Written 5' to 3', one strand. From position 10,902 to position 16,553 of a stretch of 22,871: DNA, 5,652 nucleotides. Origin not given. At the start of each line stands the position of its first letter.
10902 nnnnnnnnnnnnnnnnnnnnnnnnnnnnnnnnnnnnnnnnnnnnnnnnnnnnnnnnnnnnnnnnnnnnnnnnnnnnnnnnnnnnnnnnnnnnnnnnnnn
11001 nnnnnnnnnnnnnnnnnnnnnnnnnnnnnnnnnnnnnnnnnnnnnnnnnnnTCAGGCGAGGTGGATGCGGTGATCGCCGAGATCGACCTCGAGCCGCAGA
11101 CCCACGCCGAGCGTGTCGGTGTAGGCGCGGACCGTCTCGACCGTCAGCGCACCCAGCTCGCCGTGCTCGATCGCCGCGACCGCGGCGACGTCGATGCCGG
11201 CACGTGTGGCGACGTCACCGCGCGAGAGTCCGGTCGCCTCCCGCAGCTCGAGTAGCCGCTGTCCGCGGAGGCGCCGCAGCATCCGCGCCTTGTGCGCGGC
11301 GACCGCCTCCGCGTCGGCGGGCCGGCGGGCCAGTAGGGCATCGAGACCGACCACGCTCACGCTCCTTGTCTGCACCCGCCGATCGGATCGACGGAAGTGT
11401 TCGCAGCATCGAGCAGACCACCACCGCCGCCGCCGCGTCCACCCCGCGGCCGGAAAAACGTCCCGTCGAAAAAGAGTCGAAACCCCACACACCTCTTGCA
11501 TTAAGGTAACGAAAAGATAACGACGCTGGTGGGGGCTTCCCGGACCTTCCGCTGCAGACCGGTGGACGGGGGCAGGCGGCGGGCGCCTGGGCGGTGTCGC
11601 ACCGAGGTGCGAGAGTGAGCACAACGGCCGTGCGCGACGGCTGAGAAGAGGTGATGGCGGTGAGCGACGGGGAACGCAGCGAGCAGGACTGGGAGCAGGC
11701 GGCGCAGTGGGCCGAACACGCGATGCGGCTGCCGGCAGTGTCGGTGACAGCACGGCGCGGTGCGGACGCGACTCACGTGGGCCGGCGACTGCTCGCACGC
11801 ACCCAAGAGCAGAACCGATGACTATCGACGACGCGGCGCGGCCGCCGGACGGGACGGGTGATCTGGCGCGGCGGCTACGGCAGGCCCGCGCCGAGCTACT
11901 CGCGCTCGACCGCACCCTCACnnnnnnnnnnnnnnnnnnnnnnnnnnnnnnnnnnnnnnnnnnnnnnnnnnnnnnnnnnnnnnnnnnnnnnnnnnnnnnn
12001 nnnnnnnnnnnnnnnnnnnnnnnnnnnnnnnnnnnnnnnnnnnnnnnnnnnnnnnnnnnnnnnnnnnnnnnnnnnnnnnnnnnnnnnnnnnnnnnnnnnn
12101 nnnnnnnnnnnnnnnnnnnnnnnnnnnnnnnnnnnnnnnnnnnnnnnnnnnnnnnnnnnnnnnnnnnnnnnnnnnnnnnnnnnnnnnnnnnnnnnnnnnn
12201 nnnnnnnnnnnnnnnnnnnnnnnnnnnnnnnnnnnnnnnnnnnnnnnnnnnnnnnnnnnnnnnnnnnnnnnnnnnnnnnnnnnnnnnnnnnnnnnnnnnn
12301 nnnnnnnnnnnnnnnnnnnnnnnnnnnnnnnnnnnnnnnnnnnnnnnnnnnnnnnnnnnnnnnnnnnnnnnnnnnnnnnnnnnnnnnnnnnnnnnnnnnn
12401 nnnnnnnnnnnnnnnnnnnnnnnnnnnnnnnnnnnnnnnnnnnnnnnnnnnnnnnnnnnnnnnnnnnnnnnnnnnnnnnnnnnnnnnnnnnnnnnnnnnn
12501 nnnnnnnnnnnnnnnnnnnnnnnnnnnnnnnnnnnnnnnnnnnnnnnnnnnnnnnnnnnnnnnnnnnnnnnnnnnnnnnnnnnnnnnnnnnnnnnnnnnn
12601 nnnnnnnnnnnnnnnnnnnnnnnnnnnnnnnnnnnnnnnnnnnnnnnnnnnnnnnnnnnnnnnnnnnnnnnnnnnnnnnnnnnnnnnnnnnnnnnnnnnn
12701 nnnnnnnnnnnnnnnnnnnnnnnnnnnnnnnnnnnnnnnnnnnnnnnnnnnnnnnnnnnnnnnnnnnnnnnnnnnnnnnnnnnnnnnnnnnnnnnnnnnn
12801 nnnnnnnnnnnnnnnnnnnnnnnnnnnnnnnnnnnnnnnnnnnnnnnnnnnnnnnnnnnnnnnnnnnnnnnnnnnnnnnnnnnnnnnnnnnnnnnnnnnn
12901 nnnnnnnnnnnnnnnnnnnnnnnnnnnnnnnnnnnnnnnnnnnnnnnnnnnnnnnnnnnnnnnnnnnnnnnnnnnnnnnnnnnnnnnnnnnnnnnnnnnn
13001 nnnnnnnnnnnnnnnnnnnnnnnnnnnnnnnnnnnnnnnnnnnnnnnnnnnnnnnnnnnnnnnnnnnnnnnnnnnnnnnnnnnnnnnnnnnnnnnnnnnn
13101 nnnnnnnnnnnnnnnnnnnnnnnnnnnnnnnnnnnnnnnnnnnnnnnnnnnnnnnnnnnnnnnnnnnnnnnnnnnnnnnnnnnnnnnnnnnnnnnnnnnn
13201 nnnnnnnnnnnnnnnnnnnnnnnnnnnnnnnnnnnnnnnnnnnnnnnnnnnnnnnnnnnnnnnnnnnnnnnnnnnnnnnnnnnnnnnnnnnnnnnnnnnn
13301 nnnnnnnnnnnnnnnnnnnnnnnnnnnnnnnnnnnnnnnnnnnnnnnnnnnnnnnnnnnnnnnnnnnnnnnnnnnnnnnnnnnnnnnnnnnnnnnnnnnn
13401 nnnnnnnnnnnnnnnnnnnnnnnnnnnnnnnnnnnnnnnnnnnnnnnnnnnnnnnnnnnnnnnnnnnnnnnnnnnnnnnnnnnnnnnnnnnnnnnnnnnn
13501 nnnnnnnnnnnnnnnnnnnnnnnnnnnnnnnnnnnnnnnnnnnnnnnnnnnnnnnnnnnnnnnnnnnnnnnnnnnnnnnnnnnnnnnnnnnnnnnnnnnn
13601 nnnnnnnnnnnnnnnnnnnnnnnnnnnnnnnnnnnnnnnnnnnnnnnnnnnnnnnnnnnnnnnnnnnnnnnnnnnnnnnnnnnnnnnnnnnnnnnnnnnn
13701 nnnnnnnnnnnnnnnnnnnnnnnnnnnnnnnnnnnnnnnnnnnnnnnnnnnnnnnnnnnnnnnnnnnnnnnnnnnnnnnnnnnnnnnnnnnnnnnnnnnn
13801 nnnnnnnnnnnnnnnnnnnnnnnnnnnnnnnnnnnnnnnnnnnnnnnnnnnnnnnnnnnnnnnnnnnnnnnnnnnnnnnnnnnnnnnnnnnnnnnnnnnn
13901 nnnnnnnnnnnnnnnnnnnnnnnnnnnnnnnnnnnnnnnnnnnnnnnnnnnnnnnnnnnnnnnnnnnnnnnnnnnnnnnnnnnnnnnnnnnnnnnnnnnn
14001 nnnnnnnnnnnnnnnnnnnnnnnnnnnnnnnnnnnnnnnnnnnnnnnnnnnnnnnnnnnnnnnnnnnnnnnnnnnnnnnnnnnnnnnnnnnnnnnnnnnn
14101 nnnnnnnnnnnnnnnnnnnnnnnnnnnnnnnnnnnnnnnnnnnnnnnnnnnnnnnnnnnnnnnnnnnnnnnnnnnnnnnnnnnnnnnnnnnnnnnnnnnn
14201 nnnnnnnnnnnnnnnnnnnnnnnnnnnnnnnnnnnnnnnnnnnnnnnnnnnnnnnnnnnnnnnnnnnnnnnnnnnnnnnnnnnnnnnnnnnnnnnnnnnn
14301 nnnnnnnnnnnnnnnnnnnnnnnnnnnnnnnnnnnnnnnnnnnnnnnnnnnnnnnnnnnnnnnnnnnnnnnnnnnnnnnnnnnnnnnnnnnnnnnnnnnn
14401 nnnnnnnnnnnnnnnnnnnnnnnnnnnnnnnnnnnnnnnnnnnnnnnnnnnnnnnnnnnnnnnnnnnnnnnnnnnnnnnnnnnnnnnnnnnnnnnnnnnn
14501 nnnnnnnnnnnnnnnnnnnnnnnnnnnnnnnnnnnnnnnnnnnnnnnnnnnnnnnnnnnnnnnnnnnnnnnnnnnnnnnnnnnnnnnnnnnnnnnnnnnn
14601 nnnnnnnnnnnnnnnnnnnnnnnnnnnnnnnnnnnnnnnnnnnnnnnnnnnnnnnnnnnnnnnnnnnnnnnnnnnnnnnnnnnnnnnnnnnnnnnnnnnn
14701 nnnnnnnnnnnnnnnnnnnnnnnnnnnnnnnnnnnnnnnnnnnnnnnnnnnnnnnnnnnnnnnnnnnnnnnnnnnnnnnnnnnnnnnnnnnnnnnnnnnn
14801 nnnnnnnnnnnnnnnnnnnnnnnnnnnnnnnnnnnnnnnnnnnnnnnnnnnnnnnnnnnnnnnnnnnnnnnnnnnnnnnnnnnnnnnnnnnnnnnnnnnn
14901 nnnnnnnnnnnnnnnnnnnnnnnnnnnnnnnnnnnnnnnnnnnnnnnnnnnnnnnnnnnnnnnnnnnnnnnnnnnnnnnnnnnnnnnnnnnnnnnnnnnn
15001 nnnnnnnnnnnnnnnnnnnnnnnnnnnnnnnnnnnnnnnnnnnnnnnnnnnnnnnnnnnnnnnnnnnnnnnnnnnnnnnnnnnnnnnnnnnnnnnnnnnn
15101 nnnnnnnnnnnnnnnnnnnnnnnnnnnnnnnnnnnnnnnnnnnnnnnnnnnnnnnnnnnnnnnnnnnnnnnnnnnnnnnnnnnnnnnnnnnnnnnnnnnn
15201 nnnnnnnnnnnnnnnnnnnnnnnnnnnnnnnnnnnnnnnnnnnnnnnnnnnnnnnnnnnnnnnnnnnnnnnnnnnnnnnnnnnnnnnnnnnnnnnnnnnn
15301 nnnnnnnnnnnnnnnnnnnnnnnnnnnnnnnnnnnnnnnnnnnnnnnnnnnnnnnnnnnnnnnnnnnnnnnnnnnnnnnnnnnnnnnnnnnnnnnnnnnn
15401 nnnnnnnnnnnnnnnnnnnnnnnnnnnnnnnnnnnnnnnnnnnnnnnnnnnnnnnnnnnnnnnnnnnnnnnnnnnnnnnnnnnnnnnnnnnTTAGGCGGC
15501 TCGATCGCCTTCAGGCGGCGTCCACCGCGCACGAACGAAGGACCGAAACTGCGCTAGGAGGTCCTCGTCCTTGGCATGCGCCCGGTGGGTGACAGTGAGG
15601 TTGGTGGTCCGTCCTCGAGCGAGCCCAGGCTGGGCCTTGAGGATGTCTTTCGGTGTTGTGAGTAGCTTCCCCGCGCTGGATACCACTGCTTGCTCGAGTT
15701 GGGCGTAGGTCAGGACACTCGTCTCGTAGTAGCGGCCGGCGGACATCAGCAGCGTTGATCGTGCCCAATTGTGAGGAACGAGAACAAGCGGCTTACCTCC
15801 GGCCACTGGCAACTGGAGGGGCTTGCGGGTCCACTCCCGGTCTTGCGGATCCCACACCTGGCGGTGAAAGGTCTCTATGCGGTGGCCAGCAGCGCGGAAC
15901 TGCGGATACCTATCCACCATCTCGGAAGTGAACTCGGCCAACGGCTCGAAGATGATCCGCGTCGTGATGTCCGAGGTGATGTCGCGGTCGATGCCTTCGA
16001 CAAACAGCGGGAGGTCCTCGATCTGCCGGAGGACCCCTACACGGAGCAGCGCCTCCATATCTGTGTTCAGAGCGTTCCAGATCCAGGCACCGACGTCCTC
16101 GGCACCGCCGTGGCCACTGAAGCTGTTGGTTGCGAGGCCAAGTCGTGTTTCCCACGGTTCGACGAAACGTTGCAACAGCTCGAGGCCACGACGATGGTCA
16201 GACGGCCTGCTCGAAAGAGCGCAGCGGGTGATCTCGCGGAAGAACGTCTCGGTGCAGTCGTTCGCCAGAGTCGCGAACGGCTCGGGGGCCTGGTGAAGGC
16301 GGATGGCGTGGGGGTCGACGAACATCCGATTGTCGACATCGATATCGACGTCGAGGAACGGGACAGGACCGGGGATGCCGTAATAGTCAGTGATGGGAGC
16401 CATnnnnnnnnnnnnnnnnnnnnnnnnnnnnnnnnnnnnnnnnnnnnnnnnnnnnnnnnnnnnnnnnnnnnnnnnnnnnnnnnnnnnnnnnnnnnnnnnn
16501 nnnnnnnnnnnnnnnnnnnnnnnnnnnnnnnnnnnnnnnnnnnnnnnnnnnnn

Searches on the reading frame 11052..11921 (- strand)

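Call 12: search_protein_families(library=pfam, proteins=[window:11052-11921:-], max_evalue=0.01)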
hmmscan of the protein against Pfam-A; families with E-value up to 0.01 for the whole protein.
window:11052-11921:- (289 aa): 4 families
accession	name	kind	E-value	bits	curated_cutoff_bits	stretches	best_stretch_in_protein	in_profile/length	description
PF01381.28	HTH_3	-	2.9e-07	30.9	23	1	224-275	2-52/55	Helix-turn-helix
PF13560.12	HTH_31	-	7.9e-07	29.7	27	1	220-275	3-58/64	Helix-turn-helix domain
PF13413.12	HTH_25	-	7.1e-05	23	24.6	1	223-270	2-54/62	Helix-turn-helix domain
PF12844.13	HTH_19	-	0.003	17.9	30.2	1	220-272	1-52/64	Helix-turn-helix domain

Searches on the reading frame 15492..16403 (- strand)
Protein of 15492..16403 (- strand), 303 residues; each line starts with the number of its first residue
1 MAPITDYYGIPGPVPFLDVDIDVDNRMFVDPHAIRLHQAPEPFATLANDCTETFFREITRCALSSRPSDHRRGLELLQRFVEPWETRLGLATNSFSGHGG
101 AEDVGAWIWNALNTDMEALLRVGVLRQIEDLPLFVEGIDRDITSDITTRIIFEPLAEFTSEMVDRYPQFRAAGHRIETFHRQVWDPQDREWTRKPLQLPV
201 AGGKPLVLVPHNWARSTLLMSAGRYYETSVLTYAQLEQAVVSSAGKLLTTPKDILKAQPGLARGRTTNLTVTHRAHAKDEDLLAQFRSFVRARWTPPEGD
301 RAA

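Call 11: search_protein_families(library=pfam, proteins=[window:15492-16403:-], max_evalue=0.01)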
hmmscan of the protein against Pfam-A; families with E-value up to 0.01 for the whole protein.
window:15492-16403:- (303 aa): 0 families

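Call 98: search_protein_families(library=padloc, proteins=[window:15492-16403:-], max_evalue=0.001)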
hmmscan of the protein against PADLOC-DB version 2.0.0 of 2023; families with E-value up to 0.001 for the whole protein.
window:15492-16403:- (303 aa): 1 family
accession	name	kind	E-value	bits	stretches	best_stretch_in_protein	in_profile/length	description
PDLC04597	PDC-M36A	-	1e-09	35.8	1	5-239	9-235/457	-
